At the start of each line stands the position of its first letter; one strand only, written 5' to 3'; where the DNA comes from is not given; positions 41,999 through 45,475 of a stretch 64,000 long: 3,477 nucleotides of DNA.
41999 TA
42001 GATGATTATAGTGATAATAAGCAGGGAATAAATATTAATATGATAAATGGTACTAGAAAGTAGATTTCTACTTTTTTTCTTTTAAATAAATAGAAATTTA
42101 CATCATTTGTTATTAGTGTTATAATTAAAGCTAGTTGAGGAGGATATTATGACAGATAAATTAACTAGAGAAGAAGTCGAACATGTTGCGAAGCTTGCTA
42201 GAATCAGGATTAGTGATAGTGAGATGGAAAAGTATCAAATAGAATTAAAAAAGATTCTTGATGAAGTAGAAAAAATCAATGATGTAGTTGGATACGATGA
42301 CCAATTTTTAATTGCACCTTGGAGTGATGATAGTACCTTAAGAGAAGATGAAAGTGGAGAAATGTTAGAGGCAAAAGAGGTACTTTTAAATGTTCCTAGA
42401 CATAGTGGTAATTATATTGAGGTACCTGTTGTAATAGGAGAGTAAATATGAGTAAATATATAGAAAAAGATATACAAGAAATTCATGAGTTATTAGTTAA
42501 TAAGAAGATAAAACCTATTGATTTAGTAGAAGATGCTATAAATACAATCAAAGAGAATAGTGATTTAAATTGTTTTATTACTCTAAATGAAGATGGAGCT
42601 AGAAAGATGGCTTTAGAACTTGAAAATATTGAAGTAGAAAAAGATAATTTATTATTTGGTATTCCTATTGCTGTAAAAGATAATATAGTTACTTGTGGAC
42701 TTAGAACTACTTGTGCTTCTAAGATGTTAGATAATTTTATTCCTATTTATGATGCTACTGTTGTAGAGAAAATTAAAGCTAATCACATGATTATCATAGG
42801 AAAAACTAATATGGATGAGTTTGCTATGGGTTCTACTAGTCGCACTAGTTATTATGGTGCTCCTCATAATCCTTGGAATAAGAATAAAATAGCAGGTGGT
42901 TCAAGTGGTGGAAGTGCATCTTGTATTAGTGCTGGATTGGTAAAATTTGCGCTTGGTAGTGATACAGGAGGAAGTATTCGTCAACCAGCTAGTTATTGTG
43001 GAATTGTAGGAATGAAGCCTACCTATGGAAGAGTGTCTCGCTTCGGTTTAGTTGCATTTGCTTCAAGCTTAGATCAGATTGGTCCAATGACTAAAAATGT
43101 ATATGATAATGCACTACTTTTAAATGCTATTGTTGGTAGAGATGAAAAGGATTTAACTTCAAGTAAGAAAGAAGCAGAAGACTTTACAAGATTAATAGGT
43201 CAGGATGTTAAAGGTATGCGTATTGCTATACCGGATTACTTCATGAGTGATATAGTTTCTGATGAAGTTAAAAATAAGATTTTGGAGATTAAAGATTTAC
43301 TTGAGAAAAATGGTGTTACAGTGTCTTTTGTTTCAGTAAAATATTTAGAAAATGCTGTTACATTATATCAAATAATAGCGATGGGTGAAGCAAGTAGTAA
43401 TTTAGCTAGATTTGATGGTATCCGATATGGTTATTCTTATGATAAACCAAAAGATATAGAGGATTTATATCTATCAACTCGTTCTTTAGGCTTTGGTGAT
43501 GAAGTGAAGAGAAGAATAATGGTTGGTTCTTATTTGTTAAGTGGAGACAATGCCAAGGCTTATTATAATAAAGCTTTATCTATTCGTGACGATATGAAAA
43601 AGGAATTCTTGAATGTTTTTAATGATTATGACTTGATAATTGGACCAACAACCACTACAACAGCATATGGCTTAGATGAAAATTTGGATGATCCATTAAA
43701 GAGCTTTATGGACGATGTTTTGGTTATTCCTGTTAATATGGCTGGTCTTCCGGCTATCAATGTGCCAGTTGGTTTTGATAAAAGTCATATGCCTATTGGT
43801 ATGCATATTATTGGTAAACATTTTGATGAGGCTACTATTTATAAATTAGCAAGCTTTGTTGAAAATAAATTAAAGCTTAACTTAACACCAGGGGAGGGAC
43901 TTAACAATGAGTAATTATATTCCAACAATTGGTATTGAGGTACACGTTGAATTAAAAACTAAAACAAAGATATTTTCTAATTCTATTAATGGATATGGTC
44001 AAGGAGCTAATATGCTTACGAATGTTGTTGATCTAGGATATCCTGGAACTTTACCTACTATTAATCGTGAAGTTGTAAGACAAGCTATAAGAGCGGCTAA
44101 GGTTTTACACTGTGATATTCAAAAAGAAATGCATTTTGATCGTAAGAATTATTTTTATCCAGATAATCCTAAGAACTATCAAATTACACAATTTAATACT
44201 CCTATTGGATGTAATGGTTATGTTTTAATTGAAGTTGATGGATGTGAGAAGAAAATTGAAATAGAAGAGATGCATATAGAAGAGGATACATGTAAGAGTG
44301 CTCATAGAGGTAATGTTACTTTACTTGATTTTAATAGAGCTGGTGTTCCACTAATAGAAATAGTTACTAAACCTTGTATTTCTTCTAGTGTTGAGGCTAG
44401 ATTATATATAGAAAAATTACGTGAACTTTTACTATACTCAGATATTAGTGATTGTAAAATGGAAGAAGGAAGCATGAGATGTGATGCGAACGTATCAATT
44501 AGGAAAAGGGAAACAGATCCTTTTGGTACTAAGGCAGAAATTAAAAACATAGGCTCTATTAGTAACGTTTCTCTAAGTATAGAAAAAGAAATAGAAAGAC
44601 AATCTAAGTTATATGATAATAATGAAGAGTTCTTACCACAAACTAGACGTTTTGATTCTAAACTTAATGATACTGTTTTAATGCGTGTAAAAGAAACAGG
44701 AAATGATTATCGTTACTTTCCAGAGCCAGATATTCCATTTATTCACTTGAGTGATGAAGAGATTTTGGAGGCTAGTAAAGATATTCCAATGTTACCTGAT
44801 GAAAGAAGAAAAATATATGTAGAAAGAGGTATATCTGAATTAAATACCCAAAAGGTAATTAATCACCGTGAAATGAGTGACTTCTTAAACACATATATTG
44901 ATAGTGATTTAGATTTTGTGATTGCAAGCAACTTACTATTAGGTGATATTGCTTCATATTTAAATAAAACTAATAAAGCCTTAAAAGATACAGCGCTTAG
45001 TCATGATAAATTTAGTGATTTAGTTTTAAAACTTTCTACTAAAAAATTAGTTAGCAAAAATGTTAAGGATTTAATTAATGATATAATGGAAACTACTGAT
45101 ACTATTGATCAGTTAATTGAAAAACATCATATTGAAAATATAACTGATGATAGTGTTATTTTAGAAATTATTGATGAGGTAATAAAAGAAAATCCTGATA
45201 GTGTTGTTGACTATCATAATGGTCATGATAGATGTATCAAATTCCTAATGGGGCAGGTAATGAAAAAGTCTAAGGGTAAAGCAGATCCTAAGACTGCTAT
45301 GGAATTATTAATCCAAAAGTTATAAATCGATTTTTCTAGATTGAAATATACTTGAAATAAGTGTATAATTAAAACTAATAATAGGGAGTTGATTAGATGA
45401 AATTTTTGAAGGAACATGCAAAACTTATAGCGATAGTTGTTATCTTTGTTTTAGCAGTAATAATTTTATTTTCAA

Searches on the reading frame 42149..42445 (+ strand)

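Call 42: search_protein_families(library=pfam, proteins=[window:42149-42445:+], max_evalue=0.0001)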
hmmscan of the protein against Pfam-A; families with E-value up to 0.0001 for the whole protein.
window:42149-42445:+ (98 aa): 1 family
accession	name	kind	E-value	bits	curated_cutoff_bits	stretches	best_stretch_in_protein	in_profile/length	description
PF02686.20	GatC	-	2.8e-09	37.5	23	1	21-92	1-66/66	Glu-tRNAGln amidotransferase C subunit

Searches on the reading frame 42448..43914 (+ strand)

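Call 42: search_protein_families(library=pfam, proteins=[window:42448-43914:+], max_evalue=0.0001)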
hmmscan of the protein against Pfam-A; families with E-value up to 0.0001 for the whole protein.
window:42448-43914:+ (488 aa): 1 family
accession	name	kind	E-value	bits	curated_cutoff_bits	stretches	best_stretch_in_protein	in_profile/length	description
PF01425.27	Amidase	-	8.6e-142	473.7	27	1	25-464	1-444/445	Amidase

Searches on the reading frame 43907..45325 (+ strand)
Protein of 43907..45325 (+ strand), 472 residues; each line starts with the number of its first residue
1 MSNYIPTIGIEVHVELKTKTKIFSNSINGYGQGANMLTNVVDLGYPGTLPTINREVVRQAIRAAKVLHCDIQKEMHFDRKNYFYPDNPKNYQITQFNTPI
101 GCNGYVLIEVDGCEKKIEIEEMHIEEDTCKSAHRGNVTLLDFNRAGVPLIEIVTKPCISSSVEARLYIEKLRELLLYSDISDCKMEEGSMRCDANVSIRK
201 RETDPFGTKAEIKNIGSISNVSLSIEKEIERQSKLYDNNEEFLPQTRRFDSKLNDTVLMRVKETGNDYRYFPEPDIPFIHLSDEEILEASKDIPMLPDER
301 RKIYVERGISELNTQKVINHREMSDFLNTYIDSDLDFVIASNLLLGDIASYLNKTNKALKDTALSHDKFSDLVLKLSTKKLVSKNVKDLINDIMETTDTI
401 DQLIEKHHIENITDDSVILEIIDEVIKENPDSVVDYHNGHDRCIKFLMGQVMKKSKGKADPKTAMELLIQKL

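Call 42: search_protein_families(library=pfam, proteins=[window:43907-45325:+], max_evalue=0.0001)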
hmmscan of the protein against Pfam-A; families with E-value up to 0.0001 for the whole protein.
window:43907-45325:+ (472 aa): 2 families
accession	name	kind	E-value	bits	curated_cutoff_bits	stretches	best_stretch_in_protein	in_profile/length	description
PF02934.20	GatB_N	-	1.7e-108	362.5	23.4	1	7-285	2-275/277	GatB/GatE catalytic domain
PF02637.23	GatB_Yqey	-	6.6e-38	130.3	27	1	326-472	2-148/148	GatB domain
